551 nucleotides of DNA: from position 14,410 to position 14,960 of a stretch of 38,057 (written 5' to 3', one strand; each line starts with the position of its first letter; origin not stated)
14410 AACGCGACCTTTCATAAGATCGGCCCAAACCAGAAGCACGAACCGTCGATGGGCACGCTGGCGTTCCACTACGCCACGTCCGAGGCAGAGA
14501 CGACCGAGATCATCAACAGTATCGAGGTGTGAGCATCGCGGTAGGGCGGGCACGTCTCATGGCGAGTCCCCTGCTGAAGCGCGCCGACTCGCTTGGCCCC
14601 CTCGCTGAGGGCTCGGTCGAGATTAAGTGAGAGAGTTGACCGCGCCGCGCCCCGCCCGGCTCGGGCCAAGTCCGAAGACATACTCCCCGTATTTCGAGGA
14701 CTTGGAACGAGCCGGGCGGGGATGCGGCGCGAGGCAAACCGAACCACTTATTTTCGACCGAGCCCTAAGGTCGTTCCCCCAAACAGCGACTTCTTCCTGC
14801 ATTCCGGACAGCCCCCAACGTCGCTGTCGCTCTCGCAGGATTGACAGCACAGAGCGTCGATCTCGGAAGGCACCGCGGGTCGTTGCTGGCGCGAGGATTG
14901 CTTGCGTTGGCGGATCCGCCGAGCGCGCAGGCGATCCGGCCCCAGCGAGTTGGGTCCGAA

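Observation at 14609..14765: A roughly 160-170 bp self-palindromic intergenic element is present in two copies. It has terminal inverted repeats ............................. and a conserved GC-rich stem with a 25-nt loop.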

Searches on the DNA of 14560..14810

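Call 54: search_rna_families(source=window, start=14560, end=14810, threshold=evalue, max_evalue=10)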
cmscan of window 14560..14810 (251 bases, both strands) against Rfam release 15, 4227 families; matches with E-value up to 10: 7.
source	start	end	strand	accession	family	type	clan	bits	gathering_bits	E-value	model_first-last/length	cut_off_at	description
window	14605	14769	-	RF04104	MIR918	Gene; miRNA;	-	34.2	268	0.00012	61-205/265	no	MIR918 microRNA precursor family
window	14632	14744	+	RF01746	mraW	Cis-reg;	-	34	50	1.2e-05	1-107/107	no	mraW RNA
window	14641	14731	+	RF03978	mir-1269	Gene; miRNA;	-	32.5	100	0.00076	1-90/90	no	mir-1269 microRNA precursor family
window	14605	14769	+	RF04104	MIR918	Gene; miRNA;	-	32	268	0.00036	61-205/265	no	MIR918 microRNA precursor family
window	14644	14728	-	RF03868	mir-H2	Gene; miRNA;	-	22.8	92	0.11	1-77/77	no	mir-H2 microRNA precursor family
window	14644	14728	+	RF03868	mir-H2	Gene; miRNA;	-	21.1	92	0.29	1-77/77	no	mir-H2 microRNA precursor family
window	14638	14731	-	RF00102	VA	Gene;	-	16.9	62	1.5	1-159/159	no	VA RNA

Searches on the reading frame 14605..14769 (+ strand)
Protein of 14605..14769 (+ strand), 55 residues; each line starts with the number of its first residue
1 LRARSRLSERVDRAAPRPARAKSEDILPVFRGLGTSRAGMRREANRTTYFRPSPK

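Call 23: find_homologous_proteins(query=window:14605-14769:+, max_evalue=0.01)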
Query seq(55 aa): no candidate shares three 5-residue words with the query. No homologue found.
